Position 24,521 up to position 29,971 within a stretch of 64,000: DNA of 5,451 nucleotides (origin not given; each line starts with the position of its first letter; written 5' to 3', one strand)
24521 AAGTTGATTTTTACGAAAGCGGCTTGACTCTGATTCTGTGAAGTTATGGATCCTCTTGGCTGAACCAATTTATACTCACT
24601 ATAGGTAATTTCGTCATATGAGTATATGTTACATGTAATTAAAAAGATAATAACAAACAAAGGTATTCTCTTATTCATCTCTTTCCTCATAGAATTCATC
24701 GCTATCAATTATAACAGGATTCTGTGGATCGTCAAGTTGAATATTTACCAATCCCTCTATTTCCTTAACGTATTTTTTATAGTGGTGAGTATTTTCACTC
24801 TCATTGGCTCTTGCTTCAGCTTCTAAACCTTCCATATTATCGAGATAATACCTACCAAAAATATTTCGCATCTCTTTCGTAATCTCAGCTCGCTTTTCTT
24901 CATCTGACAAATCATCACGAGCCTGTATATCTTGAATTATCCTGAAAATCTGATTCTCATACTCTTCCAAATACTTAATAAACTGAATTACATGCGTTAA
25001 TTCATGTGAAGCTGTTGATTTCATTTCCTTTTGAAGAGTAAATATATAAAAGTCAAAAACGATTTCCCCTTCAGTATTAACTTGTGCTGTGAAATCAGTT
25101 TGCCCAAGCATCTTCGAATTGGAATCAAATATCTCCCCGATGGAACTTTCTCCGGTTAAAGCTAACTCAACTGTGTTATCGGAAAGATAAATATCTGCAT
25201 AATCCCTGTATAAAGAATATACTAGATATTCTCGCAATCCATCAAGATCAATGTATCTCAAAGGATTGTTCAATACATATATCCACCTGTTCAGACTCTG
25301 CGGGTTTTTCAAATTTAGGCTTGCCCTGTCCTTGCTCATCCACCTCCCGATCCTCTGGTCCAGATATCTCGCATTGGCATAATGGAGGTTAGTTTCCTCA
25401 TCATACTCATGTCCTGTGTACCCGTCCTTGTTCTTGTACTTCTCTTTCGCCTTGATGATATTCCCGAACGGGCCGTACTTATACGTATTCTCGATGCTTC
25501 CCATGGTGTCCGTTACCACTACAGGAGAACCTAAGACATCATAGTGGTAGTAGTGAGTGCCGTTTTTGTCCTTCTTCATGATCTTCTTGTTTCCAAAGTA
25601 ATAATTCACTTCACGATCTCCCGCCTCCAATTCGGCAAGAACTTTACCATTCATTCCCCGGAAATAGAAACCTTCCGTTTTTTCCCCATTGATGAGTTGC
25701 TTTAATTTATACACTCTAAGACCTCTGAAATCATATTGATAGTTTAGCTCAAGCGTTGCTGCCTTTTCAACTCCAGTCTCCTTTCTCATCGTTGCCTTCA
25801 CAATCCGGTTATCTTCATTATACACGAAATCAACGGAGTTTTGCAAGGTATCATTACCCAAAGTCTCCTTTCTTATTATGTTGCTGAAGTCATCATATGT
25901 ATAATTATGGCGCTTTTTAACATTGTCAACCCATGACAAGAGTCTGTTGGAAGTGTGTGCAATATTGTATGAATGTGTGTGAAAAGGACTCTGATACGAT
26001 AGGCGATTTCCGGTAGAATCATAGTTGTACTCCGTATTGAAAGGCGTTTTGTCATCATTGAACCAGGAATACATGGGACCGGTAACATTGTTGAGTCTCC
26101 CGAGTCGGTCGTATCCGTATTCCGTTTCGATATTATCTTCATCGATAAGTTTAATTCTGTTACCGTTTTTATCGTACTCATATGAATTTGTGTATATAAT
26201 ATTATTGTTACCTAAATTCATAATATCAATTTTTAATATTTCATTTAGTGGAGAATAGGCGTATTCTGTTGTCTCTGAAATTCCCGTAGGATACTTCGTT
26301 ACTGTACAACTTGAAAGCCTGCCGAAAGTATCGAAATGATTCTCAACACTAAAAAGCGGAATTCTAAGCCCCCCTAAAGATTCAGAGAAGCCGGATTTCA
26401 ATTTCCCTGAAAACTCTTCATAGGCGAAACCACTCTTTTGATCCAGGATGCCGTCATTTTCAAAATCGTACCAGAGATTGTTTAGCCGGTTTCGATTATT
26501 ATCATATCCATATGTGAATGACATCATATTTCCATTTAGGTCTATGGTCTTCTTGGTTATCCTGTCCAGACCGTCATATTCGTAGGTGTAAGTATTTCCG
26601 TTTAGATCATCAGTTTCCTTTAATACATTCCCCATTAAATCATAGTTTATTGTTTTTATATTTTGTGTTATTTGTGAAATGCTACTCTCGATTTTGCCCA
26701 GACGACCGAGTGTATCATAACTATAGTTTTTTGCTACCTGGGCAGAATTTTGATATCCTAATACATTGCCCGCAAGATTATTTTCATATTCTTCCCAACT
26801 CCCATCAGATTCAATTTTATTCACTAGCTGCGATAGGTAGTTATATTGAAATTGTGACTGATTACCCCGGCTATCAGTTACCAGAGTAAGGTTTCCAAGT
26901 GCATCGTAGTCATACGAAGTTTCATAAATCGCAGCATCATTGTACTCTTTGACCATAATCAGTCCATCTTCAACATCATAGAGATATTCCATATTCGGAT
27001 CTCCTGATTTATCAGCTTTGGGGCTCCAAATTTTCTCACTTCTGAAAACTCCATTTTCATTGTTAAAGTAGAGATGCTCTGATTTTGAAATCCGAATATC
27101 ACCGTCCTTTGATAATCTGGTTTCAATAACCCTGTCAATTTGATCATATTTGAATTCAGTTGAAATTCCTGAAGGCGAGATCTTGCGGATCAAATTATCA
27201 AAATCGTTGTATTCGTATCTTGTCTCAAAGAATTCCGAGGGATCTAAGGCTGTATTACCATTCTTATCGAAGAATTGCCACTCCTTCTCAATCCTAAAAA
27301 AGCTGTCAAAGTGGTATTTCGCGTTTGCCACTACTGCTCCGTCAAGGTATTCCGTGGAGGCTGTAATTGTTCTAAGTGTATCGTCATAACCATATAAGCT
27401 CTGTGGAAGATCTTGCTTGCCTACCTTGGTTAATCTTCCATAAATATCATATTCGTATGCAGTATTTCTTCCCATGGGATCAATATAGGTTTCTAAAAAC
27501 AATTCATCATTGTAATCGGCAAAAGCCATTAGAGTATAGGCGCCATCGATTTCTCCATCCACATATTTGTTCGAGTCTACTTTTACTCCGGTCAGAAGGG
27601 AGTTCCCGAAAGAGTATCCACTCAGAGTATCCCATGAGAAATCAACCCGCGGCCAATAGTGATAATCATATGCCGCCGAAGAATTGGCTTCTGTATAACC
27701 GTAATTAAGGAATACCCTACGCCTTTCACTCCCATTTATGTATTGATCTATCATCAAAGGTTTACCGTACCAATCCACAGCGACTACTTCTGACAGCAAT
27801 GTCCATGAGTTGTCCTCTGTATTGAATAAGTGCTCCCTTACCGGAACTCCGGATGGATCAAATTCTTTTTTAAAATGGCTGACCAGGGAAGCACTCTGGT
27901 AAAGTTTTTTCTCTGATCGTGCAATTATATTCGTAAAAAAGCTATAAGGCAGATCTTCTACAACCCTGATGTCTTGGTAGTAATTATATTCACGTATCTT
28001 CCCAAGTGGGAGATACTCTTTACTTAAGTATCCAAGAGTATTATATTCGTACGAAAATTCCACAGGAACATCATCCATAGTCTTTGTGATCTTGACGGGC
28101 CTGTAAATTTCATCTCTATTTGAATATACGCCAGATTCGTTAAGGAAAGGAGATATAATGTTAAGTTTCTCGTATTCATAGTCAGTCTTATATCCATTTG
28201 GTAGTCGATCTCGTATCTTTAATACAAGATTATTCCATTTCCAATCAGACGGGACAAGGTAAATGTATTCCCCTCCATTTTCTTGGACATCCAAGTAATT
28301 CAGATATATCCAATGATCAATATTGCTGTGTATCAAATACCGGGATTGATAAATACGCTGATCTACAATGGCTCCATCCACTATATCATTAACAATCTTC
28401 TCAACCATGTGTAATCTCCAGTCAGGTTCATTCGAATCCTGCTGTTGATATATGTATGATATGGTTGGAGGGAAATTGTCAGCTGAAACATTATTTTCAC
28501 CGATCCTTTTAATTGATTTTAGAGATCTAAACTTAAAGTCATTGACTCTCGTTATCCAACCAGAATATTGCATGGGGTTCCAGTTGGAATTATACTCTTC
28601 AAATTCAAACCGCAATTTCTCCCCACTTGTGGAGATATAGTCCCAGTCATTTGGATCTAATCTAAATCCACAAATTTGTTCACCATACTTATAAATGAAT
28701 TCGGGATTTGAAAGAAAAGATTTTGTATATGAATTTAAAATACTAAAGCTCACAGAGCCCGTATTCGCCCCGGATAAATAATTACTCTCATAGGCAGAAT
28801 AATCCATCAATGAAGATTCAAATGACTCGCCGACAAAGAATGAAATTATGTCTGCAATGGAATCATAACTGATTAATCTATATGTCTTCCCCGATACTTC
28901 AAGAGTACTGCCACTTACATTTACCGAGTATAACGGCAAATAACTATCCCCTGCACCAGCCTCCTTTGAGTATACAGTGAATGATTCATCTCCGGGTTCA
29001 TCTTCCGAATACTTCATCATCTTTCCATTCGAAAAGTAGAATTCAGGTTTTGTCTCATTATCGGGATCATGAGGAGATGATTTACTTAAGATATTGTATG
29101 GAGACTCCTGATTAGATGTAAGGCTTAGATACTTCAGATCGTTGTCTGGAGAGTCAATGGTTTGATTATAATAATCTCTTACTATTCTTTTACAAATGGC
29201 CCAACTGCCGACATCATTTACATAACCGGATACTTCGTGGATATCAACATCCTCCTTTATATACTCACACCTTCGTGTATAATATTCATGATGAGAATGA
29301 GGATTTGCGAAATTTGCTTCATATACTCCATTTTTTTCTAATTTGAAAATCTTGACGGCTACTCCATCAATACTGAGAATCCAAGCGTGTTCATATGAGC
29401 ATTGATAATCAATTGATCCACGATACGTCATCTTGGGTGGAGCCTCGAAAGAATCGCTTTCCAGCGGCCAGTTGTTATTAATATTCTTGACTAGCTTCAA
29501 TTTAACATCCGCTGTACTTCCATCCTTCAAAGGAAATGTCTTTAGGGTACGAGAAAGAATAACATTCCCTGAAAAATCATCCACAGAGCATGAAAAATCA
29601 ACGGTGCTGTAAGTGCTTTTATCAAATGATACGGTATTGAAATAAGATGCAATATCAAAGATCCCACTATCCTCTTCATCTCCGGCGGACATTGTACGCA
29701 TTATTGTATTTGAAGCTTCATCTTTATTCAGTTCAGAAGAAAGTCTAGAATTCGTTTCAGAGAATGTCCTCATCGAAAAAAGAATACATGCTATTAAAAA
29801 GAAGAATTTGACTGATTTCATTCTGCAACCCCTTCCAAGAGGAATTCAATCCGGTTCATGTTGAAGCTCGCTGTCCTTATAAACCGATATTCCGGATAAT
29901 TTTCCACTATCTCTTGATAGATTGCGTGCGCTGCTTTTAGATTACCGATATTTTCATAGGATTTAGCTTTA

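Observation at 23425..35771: Translationally coupled four-gene module: giant FlgD-Ig/beta-propeller surface protein, TPR lipoprotein, Sec-dependent RHS toxin, secreted candidate immunity protein. No T6SS genes present.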

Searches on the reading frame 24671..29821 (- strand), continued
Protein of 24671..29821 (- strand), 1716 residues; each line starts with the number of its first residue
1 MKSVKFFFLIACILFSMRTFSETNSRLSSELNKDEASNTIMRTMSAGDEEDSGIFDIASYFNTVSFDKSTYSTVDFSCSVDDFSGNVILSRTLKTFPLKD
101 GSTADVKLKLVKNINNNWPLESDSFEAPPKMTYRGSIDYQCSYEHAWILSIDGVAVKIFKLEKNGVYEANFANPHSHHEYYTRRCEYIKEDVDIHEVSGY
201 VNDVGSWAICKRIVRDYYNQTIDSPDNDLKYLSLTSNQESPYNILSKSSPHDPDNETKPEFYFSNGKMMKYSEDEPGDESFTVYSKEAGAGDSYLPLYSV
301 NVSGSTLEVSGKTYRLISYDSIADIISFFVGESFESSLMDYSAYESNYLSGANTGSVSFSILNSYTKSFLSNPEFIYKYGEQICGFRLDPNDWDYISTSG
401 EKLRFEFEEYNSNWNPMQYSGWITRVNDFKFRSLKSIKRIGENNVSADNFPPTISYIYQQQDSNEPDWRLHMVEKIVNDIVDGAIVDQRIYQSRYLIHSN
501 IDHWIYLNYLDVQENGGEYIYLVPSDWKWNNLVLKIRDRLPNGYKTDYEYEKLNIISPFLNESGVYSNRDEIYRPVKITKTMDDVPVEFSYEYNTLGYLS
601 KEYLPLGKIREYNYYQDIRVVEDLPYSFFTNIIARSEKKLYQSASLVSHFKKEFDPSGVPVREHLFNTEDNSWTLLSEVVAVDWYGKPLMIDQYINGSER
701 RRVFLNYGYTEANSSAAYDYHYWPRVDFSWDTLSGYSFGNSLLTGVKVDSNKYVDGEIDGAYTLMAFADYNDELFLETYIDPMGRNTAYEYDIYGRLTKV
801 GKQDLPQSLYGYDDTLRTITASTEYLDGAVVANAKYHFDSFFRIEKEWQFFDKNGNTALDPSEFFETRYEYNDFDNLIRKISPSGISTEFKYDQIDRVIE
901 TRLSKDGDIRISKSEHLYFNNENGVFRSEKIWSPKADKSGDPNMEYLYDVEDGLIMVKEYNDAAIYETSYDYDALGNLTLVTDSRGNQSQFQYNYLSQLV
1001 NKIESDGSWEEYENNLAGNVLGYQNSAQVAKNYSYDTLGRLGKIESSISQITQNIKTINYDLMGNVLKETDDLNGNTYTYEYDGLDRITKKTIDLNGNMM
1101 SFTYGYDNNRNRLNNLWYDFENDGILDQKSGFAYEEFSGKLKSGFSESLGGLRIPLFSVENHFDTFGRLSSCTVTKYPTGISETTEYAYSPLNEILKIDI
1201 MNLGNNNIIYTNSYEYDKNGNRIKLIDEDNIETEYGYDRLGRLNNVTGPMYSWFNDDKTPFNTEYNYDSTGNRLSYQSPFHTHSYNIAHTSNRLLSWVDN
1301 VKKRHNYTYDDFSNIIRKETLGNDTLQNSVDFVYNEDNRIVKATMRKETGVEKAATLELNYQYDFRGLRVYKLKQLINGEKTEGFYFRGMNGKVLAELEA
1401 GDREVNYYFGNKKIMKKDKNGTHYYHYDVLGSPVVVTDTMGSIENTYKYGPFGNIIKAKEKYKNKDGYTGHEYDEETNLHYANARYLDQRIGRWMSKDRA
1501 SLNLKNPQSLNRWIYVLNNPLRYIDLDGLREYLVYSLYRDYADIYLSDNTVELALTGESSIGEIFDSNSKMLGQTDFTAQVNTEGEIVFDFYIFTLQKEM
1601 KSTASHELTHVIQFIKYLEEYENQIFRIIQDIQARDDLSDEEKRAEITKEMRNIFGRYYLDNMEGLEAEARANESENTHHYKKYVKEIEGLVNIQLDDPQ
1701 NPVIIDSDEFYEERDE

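Call 65: find_encoding_contigs(protein=P0071, flank=10000, max_places=1)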
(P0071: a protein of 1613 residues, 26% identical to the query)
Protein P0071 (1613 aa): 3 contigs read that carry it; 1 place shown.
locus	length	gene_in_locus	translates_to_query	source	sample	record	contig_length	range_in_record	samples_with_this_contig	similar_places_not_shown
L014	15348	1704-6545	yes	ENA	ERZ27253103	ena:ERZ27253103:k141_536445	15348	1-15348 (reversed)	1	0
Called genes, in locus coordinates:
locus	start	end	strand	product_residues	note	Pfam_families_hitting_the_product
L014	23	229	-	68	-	-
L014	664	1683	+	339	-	-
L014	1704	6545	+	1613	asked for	PF25023:TEN_YD-shell, PF05593:RHS_repeat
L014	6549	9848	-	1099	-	PF13365:Trypsin_2, PF00931:NB-ARC, PF13424:TPR_12, PF13424:TPR_12, PF14938:SNAP (weak), PF13424:TPR_12, PF17874:TPR_MalT (weak), PF13424:TPR_12, +11 more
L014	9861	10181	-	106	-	PF19493:Trypco1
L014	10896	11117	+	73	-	-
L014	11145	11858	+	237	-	PF00665:rve (faint), PF13610:DDE_Tnp_IS240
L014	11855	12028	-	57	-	-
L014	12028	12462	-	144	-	PF07592:DDE_Tnp_ISAZ013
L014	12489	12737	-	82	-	PF07592:DDE_Tnp_ISAZ013, PF13592:HTH_33 (weak), PF01498:HTH_Tnp_Tc3_2 (faint)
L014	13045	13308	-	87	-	PF13592:HTH_33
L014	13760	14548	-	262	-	PF01965:DJ-1_PfpI, PF17124:ThiJ_like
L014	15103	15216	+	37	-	-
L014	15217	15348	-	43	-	?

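Call 66: find_encoding_contigs(protein=P0067, flank=10000, max_places=1)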
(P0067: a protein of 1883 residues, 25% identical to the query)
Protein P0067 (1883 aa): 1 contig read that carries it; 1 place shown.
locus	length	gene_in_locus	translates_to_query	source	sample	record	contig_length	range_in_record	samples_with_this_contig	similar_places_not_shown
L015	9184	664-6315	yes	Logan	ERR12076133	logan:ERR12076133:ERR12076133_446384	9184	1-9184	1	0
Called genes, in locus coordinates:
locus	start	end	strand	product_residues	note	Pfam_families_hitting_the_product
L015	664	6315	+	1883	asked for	PF09136:Glucodextran_B, PF20148:DUF6531, PF25023:TEN_YD-shell, PF05593:RHS_repeat, PF25023:TEN_YD-shell (weak), PF05593:RHS_repeat, PF25023:TEN_YD-shell, PF25023:TEN_YD-shell, +2 more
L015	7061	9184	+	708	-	?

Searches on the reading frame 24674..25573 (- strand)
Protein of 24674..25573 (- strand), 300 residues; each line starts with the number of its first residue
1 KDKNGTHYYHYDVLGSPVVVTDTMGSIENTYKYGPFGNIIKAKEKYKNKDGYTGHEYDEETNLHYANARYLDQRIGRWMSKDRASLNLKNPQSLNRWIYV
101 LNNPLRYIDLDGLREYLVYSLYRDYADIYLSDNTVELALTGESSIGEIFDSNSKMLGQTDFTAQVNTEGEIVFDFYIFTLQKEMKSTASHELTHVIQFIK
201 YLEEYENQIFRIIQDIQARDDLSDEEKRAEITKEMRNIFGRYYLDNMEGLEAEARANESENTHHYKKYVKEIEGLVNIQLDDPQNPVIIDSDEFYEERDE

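Call 48: search_solved_structures(query=window:24674-25573:-, max_evalue=0.01, show_alignments=2)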
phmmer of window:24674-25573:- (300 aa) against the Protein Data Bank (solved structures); distinct sequences matched with E-value up to 0.01: 20.
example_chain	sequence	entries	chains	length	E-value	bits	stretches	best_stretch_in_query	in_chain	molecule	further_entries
8h8a_A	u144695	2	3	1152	9.9e-11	44.9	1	4-112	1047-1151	Putative Rhs-family protein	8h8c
8h8b_A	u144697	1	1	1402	1.2e-10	44.6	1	4-112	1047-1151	Putative Rhs-family protein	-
6suq_A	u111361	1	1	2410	1.6e-07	34.3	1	2-134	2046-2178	TcdB2,TccC3,Genome polyprotein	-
6h6e_F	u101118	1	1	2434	1.2e-06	31.5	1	2-115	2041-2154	TcdB2,TccC3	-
6suf_F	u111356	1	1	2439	1.2e-06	31.5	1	2-115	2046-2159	TcdB2,TccC3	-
6sup_A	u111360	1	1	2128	3.5e-06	29.9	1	2-115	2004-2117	TcdB2,TccC3,Cell division control protein 42 homolog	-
9pt5_A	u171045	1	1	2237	5.3e-06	29.3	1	2-113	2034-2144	Teneurin-like protein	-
9ifo_A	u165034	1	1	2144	8.1e-06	28.7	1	2-113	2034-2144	Teneurin-Like Protein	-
6h6f_F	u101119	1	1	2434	9.6e-06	28.5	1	2-115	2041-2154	TcdB2,TccC3,TccC3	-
6sue_F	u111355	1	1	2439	9.6e-06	28.5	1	2-115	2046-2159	TcdB2,TccC3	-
6h6g_A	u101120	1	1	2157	2e-05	27.5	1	2-113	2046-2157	TcdB2,TccC3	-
4o9x_A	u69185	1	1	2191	2.1e-05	27.4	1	2-113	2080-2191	TcdB2, TccC3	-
8fia_A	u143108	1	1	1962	6.6e-05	25.7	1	6-105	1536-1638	Teneurin-m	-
8qja_A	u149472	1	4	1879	9e-05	25.3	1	7-85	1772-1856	Putative type VI secretion system YD repeat-containing Rhs element Vgr protein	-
6l7i_G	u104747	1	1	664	0.00024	23.9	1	5-113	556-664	TccC2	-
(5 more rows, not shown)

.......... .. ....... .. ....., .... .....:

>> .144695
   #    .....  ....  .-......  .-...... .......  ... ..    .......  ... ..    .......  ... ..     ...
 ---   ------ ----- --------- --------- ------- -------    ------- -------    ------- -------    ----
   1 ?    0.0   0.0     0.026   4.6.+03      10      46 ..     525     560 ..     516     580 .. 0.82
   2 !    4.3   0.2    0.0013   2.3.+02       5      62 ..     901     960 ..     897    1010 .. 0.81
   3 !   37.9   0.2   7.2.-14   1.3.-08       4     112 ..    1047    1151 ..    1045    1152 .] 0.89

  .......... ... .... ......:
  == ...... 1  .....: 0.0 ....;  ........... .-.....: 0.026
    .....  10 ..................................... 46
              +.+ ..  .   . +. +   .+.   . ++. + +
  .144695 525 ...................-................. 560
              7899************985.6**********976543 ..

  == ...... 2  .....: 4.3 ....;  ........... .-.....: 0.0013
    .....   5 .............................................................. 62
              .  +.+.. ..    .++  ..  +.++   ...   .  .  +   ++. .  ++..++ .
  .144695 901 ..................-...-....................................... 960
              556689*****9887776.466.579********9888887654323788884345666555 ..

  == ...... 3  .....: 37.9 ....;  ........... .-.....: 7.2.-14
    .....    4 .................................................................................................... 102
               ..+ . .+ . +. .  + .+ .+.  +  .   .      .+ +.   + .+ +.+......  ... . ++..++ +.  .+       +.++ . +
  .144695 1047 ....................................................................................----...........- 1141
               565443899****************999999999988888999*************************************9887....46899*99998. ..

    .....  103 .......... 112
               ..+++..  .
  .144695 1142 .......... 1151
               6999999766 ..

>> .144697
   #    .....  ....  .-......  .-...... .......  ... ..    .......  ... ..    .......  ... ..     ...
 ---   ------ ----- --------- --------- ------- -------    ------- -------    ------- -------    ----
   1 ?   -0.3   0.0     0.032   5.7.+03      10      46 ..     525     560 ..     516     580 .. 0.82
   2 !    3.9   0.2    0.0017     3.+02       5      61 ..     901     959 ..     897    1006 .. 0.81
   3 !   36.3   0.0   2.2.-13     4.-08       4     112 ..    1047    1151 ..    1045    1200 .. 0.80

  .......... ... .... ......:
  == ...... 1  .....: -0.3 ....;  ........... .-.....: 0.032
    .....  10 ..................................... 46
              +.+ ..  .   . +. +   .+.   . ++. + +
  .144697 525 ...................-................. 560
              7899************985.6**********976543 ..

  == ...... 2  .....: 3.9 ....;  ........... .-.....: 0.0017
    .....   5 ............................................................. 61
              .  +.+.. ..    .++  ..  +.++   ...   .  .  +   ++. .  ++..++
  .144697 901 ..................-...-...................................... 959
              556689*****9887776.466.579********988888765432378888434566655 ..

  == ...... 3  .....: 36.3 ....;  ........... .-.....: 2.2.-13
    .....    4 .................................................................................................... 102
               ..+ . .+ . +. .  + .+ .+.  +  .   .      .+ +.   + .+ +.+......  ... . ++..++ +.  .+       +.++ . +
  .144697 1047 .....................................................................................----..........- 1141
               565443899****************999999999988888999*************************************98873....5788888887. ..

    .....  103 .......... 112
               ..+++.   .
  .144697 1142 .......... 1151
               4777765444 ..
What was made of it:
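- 25235..25477 (-): RHS-associated core (aa 1449-1529). The aspartyl autoprotease residues are conserved (SKDRAS; IDLDGL). Residue-level alignment to RhsP 8h8a (call 48).
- On RHS/YD-shell polymorphic toxin: Both prolines are replaced (call 48).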
